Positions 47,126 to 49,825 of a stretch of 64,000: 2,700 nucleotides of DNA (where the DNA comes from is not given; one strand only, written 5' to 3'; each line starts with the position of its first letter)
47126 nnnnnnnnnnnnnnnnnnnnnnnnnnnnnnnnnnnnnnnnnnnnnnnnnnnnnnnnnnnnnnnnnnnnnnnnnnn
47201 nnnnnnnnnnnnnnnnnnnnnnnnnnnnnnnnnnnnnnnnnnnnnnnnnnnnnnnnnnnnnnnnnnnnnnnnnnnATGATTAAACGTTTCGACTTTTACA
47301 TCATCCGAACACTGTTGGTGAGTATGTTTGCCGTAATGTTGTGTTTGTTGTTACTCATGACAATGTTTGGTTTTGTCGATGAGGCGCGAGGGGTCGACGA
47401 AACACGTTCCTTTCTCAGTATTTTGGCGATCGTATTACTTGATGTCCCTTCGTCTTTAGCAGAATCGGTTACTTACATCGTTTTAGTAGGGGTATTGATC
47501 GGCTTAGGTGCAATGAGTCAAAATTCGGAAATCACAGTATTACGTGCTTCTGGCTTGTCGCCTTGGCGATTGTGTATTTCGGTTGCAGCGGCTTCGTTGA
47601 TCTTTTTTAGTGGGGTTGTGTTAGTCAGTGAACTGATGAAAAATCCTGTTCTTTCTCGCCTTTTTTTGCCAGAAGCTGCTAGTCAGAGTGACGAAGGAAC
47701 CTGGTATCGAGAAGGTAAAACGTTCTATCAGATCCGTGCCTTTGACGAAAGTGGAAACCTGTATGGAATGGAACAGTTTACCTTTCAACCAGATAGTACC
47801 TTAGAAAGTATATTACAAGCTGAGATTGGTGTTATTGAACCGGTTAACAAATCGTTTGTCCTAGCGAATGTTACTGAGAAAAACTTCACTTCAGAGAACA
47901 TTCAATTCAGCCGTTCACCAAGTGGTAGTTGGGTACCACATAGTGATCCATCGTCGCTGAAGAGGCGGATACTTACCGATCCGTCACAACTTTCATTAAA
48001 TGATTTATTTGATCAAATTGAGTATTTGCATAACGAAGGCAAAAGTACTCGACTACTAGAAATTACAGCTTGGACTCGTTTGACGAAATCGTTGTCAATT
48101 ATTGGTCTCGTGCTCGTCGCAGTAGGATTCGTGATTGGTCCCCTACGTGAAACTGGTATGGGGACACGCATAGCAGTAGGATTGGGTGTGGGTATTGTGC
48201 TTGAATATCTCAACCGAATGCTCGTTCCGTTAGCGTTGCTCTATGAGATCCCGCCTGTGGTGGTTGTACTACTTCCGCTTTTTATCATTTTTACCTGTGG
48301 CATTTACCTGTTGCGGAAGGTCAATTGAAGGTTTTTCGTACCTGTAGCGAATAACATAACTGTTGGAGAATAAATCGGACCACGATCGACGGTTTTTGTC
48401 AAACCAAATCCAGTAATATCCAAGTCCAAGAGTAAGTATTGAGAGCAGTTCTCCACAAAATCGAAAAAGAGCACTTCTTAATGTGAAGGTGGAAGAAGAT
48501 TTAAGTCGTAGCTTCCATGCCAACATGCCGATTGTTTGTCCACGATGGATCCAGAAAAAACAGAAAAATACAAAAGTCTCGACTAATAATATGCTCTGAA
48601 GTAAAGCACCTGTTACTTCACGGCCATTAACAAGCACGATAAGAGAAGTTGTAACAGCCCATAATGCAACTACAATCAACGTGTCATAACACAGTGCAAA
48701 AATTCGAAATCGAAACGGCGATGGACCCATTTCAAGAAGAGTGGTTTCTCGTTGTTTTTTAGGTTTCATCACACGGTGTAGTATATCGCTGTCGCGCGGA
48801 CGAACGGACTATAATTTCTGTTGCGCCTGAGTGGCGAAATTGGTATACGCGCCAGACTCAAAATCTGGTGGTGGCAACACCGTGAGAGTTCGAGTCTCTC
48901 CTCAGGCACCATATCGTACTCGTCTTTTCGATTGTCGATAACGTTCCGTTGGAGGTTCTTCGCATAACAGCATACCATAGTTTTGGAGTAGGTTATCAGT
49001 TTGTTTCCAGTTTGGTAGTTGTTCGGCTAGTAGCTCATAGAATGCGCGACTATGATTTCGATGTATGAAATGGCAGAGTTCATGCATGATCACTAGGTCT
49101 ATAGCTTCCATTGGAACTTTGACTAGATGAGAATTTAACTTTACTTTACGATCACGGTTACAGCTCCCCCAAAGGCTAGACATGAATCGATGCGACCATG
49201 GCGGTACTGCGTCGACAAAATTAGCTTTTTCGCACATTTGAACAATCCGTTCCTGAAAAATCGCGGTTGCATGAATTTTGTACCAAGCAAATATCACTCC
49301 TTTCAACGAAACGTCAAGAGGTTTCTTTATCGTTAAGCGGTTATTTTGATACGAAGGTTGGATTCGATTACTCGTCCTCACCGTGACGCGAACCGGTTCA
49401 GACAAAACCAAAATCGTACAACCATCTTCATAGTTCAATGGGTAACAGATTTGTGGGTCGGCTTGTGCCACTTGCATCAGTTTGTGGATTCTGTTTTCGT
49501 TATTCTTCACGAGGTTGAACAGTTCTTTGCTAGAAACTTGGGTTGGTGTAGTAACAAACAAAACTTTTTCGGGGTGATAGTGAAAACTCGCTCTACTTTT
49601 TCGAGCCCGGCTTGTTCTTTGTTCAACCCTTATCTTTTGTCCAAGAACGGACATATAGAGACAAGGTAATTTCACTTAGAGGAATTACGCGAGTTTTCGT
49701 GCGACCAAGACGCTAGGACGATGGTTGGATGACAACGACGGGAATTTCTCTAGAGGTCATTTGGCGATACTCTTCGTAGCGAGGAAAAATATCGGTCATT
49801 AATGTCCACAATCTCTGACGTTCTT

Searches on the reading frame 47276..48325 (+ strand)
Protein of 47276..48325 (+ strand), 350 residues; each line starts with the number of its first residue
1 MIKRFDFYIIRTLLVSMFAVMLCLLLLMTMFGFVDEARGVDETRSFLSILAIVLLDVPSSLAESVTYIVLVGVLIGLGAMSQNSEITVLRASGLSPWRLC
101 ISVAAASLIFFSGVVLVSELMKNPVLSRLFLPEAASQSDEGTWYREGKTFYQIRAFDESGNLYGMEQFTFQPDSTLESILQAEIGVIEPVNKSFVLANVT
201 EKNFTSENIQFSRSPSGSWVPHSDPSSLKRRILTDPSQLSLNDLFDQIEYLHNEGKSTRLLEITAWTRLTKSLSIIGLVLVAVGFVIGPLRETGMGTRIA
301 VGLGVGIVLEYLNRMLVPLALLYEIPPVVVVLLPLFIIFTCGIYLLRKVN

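Call 47: search_protein_families(library=pfam, proteins=[window:47276-48325:+], max_evalue=0.0001)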
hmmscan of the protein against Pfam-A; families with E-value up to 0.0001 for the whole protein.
window:47276-48325:+ (350 aa): 1 family
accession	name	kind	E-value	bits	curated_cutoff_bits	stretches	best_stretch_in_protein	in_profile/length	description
PF03739.19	LptF_LptG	-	2.8e-52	178.4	27.9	1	8-348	2-353/353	Lipopolysaccharide export system permease LptF/LptG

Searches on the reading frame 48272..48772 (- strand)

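Call 74: search_protein_families(library=pfam, proteins=[window:48272-48772:-], max_evalue=0.0001)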
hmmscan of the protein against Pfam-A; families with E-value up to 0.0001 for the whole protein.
window:48272-48772:- (167 aa): 1 family
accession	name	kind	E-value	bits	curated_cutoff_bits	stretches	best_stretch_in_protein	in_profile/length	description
PF06271.18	RDD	-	2.7e-14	54.1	24.1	1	22-137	6-137/137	RDD family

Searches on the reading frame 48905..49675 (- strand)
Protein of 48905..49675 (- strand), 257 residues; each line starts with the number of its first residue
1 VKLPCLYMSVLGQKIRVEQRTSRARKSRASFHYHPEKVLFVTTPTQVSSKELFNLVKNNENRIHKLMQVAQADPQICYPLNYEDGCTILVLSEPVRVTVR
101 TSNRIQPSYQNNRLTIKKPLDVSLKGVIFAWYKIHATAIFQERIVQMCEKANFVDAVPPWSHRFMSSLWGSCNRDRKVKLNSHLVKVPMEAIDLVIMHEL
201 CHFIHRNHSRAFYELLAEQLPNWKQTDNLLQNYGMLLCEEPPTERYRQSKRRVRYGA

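Call 47: search_protein_families(library=pfam, proteins=[window:48905-49675:-], max_evalue=0.0001)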
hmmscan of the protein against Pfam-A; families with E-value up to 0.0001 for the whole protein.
window:48905-49675:- (257 aa): 2 families
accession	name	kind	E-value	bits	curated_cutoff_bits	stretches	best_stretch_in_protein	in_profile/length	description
PF01863.23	YgjP-like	-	4.6e-38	131.7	26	1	29-232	3-206/207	YgjP-like, metallopeptidase domain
PF08325.16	WLM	-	8e-06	26.5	26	1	187-218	78-109/190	WLM domain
